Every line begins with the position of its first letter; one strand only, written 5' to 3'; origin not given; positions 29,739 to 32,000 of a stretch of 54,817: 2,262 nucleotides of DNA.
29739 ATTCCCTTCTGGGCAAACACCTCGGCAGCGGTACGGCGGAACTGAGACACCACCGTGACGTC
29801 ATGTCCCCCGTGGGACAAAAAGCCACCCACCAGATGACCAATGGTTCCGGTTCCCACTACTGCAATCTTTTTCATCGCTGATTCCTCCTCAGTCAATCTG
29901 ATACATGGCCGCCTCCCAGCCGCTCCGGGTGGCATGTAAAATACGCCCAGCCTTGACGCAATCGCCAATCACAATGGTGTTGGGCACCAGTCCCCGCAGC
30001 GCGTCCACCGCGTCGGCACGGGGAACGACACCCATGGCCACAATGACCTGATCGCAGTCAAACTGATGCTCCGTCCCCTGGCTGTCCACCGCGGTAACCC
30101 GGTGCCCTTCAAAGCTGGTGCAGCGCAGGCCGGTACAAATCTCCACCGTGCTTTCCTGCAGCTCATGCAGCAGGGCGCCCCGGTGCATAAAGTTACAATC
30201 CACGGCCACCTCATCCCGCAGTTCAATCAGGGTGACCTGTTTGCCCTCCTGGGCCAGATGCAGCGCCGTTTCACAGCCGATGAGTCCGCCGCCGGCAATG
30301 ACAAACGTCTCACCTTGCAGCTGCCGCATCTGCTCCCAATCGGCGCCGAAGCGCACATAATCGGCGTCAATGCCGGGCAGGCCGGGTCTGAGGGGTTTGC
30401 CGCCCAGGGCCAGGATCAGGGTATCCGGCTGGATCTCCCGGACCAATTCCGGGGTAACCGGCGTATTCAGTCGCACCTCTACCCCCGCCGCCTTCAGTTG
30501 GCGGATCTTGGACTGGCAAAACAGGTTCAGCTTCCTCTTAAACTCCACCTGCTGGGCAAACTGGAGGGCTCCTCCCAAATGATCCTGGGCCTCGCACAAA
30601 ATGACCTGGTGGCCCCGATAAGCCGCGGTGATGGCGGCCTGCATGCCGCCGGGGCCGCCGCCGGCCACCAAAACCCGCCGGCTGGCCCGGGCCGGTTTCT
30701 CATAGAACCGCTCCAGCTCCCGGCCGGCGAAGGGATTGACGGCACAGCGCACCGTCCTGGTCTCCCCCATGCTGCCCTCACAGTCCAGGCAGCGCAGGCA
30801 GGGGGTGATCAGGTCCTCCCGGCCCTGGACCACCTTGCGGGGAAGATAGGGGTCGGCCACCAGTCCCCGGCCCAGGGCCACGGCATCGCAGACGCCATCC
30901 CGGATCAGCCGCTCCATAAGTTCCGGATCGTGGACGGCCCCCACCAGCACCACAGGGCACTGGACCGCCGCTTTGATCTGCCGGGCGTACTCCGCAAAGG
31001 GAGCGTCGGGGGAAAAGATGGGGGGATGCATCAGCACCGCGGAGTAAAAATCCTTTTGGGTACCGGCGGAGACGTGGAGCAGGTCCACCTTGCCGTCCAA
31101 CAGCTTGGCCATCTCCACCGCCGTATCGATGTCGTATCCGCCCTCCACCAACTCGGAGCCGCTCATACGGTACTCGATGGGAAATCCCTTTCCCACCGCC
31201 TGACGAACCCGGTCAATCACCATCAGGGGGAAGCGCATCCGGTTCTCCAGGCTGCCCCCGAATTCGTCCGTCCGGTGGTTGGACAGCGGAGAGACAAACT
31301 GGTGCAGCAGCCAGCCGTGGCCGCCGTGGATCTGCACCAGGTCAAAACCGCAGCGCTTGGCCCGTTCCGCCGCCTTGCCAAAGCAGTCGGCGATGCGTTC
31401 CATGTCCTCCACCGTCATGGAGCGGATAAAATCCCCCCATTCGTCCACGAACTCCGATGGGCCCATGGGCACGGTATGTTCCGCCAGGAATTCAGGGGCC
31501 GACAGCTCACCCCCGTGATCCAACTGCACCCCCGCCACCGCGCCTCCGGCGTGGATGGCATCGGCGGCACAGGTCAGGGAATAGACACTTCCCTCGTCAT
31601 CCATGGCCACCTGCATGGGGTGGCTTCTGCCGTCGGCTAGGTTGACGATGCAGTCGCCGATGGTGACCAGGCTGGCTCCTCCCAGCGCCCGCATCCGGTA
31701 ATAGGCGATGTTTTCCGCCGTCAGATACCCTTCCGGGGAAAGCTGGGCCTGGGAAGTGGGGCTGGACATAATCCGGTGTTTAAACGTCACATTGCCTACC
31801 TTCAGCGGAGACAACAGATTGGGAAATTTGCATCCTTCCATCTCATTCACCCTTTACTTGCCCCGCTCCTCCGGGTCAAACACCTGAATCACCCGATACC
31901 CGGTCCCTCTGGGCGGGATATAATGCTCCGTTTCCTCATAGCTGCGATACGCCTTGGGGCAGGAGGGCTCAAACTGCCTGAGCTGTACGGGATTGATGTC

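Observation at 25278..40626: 14-gene operon coupling an Opp/Dpp-type ABC importer to a bai-/equol-like reductive enzyme set: candidate undescribed small-molecule reduction/dehydration pathway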

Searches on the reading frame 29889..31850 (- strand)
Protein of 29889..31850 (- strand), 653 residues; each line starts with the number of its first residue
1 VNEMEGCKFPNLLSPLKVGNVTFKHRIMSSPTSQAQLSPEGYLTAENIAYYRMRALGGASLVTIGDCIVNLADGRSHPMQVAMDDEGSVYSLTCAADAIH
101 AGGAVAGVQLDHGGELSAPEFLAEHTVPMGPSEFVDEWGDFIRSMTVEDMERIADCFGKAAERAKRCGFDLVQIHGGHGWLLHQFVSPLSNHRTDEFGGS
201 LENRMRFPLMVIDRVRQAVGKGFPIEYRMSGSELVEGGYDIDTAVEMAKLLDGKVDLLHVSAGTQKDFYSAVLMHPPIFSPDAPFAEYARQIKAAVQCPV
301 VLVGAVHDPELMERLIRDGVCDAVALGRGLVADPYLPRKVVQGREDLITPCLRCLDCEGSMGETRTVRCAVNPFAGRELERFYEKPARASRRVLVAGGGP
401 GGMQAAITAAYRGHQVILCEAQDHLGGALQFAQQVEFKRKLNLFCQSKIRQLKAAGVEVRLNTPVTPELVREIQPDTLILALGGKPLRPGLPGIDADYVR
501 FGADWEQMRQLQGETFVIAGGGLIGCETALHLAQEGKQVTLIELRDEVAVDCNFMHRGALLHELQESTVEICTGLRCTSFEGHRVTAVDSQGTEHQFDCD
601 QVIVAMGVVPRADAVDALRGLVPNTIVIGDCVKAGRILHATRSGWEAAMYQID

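Call 4: search_protein_families(library=pfam, proteins=[window:29889-31850:-], max_evalue=0.01)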
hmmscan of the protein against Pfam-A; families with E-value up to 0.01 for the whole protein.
window:29889-31850:- (653 aa): 16 families
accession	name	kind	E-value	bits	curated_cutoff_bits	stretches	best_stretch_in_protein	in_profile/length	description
PF00724.26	Oxidored_FMN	-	5.9e-66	223.5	27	1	12-346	2-341/342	NADH:flavin oxidoreductase / NADH oxidase family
PF07992.20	Pyr_redox_2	-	3.2e-30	106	26.1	1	392-616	2-245/291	Pyridine nucleotide-disulphide oxidoreductase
PF01266.30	DAO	-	6.5e-14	52.7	27.9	1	517-549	3-35/353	FAD dependent oxidoreductase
PF00070.33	Pyr_redox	-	1e-13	52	22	1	516-586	2-72/82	Pyridine nucleotide-disulphide oxidoreductase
PF12831.13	FAD_oxidored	-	7.7e-13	48.9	27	1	393-429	2-38/416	FAD dependent oxidoreductase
PF13450.12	NAD_binding_8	-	8e-11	42.5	21.9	2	395-430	1-36/68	NAD(P)-binding Rossmann-like domain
PF13738.12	Pyr_redox_3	-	9.6e-11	41.9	30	1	428-616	83-275/305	Pyridine nucleotide-disulphide oxidoreductase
PF00890.30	FAD_binding_2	-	1.5e-09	38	20.4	1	393-433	2-42/414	FAD binding domain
PF03486.20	HI0933_like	-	2.5e-09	37.4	50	1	392-429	2-39/244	HI0933-like protein Rossmann domain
PF01134.28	GIDA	-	1.3e-07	31.5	22.1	1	393-424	2-29/391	Glucose inhibited division protein A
PF01494.25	FAD_binding_3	-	0.00017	21.4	22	0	517-561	5-45/349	FAD binding domain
PF01262.27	AlaDh_PNT_C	-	0.00042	20.3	23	0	392-423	30-61/214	Alanine dehydrogenase/PNT, C-terminal domain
PF13241.12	NAD_binding_7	-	0.001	20.1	22.1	0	509-545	3-39/104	Putative NAD(P)-binding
PF02558.23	ApbA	-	0.004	17.2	22.2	0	517-626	2-95/150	Ketopantoate reductase PanE/ApbA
PF01207.24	Dus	-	0.0042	16.7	20.4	0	290-339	177-226/311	Dihydrouridine synthase (Dus)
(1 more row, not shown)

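Call 5: search_protein_families(library=ncbifam, proteins=[window:29889-31850:-], max_evalue=0.01)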
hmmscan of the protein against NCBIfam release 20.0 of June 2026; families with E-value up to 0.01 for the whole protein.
window:29889-31850:- (653 aa): 121 families (the best 25 are shown)
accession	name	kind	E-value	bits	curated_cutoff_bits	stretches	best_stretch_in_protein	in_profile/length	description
NF041087.1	bile_acid_BaiCD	equivalog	9.7e-127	423.7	825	1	9-649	1-640/642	bile acid Fe-S flavoenzyme BaiCD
TIGR03997.1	mycofact_OYE_2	equivalog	3.1e-126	422.3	793.15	1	11-647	1-641/645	mycofactocin system FadH/OYE family oxidoreductase 2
NF045599.1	bili_reduct_long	exception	3.6e-121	405.5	750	1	12-649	1-639/641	bilirubin reductase, long form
NF045592.1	bili_reduct_N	equivalog_domain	3.5e-62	210.7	425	1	12-372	2-363/363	bilirubin reductase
NF006101.0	PRK08255.1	equivalog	2.8e-53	181.1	1078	1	9-335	396-725/768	bifunctional salicylyl-CoA 5-hydroxylase/oxidoreductase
TIGR03996.1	mycofact_OYE_1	hypoth_equivalog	3.5e-53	181.1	627.9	1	26-646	16-631/633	mycofactocin system FadH/OYE family oxidoreductase 1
NF010047.0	PRK13523.1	equivalog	5.5e-52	176.9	431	1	11-342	4-322/339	NADPH dehydrogenase NamA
NF007899.0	PRK10605.1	subfamily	9.7e-37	127.1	403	1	11-340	5-337/365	N-ethylmaleimide reductase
TIGR01350.1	lipoamide_DH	equivalog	6e-20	71.4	408.8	2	471-614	128-273/461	dihydrolipoyl dehydrogenase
NF009410.0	PRK12771.1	subfamily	2.2e-17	62.9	516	1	382-483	130-232/566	NAD(P)-binding protein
NF003585.0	PRK05249.1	equivalog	6.6e-16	58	465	2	468-614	132-277/464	Si-specific NAD(P)(+) transhydrogenase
NF003437.0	PRK04965.1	equivalog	7.7e-15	54.8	392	1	438-612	70-241/378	NADH:flavorubredoxin reductase NorW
NF005883.0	PRK07845.1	equivalog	6e-13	48.6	479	2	391-433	3-44/466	NAD(P)H-quinone dehydrogenase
NF004943.0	PRK06292.2-1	equivalog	3.8e-12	45.7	432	1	471-611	128-271/456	dihydrolipoyl dehydrogenase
NF045663.1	diclust_near_Sec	equivalog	1.2e-11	43.5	530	2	388-477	104-190/759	pyridine nucleotide-disulfide oxidoreductase/dicluster-binding protein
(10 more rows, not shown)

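Call 8: search_solved_structures(query=window:29889-31850:-, max_evalue=1e-10)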
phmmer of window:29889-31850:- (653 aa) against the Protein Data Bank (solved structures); distinct sequences matched with E-value up to 1e-10: 145 (the best 60 are shown).
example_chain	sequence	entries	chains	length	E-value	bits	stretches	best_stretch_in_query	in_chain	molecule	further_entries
6qkg_A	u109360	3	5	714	1.1e-76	261.8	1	9-647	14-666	NCR A | NCR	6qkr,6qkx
1ps9_A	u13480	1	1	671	1.1e-63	218.9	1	9-560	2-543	2,4-dienoyl-CoA reductase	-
1djq_A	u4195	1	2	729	7.8e-56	192.9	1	11-485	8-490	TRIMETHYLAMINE DEHYDROGENASE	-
1djn_A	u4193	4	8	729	1.3e-55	192.2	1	11-485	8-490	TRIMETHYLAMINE DEHYDROGENASE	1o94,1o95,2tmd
3k30_A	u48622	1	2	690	3.7e-53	184.1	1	9-648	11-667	Histamine dehydrogenase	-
6l6j_A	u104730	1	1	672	7.5e-53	183.1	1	8-649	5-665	Oxidored_FMN domain-containing protein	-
3krz_A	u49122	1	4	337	3e-52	181.1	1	14-346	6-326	NADH:flavin oxidoreductase/NADH oxidase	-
3kru_A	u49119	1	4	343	3.2e-52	181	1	14-346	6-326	NADH:flavin oxidoreductase/NADH oxidase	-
5ogt_A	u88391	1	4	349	2.2e-50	174.9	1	12-341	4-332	Chromate reductase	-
5nux_A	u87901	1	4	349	3e-50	174.5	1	12-341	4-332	Chromate reductase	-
8uaj_A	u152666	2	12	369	6.1e-50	173.5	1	9-341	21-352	NADPH dehydrogenase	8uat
3hf3_A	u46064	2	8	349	1.1e-49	172.7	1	12-341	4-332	Chromate reductase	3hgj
6de6_A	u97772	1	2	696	9.9e-48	166.1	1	4-429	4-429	Histamine dehydrogenase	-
5ocs_A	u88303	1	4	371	4.3e-43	150.8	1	10-337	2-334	Putative NADH-depentdent flavin oxidoreductase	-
1z41_A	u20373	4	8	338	2.9e-42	148.1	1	12-341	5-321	Probable NADH-dependent flavin oxidoreductase yqjM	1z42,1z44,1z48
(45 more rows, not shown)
